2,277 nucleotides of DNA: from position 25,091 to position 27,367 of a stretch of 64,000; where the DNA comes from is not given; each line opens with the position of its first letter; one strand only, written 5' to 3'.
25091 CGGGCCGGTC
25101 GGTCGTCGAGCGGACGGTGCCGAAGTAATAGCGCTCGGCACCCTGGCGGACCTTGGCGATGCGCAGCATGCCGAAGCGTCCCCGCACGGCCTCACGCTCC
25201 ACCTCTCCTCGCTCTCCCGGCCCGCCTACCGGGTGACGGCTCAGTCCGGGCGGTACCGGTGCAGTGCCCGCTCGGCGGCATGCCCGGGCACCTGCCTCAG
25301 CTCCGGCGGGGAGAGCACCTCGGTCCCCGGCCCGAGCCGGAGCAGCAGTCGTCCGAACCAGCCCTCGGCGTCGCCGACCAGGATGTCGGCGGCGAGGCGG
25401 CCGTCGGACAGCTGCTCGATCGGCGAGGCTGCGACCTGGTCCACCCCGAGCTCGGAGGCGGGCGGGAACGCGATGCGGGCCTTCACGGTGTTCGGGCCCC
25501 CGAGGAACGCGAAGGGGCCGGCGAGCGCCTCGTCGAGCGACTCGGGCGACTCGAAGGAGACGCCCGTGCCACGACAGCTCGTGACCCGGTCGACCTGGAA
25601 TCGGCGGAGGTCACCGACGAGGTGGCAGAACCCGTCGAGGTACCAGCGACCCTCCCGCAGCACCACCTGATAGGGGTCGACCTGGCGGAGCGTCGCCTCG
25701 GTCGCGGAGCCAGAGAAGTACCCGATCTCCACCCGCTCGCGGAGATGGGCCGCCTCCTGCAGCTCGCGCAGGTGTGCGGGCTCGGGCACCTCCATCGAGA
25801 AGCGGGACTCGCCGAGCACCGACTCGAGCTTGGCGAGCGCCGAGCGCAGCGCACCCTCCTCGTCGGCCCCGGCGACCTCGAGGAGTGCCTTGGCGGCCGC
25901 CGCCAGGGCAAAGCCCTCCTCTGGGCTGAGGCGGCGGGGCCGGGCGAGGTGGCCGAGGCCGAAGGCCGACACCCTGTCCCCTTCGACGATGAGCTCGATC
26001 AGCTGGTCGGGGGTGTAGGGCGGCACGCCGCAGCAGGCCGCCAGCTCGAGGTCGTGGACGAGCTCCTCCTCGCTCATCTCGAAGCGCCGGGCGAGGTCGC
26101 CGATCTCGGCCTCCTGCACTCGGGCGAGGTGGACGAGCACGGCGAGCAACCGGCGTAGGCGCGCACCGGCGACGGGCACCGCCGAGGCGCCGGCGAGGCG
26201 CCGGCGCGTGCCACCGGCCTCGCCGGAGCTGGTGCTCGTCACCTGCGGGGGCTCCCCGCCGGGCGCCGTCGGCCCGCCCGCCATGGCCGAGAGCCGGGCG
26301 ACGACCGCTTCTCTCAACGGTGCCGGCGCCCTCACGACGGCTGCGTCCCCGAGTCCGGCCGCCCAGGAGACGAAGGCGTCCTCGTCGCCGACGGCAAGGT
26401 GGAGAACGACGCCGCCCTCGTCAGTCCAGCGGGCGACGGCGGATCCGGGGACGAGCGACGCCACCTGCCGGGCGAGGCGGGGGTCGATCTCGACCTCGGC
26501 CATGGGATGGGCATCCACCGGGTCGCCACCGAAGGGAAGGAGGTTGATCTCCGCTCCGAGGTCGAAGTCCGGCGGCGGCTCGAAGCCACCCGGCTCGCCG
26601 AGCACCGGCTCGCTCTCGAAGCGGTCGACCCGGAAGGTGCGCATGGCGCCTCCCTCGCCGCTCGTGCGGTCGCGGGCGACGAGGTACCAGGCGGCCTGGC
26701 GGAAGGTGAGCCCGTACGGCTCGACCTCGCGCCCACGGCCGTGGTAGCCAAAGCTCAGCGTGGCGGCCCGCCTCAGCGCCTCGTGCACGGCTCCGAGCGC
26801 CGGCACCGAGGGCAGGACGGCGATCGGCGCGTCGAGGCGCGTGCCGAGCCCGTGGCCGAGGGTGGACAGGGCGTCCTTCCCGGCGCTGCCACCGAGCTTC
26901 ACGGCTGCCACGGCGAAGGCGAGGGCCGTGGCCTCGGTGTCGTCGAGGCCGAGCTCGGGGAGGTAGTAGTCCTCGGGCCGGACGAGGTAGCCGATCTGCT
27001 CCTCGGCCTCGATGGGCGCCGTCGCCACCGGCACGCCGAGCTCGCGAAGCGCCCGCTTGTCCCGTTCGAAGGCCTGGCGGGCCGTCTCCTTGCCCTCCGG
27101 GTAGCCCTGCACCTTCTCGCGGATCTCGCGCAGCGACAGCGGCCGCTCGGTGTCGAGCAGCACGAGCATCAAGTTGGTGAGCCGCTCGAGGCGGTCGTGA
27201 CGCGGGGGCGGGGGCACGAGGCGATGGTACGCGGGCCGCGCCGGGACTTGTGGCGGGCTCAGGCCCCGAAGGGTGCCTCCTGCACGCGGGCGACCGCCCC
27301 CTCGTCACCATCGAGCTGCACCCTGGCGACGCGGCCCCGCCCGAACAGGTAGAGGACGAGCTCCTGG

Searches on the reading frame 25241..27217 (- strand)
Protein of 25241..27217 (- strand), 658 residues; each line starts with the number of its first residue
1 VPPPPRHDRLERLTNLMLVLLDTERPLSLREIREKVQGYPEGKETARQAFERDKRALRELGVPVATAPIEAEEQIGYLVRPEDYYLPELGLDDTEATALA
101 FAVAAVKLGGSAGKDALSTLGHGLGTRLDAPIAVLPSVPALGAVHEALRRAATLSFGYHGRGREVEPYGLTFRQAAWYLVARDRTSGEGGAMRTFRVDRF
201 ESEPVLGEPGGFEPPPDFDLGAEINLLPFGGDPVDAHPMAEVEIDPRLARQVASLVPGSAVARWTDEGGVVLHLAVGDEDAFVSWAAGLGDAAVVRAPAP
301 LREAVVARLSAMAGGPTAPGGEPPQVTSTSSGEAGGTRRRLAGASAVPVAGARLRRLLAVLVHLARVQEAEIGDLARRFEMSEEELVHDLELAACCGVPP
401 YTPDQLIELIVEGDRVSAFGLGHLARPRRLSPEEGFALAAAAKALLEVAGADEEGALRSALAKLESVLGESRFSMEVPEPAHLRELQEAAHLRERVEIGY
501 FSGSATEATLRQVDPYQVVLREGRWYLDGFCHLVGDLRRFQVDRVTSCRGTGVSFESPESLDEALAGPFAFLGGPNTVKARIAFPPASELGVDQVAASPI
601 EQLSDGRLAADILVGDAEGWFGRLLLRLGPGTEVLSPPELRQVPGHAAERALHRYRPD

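Call 4: search_protein_families(library=pfam, proteins=[window:25241-27217:-], max_evalue=0.01)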
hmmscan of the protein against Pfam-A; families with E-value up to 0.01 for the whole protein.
window:25241-27217:- (658 aa): 3 families
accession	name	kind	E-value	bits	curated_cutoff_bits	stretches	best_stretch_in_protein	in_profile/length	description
PF13280.12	WYL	-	6.6e-36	122.6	21.8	2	482-548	2-68/70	WYL domain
PF19187.6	HTH_PafC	-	1.3e-25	89.9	32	1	353-465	2-114/115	PafC helix-turn-helix domain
PF25583.1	WCX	-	3.9e-19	69.2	23.9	2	240-313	5-76/76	WCX domain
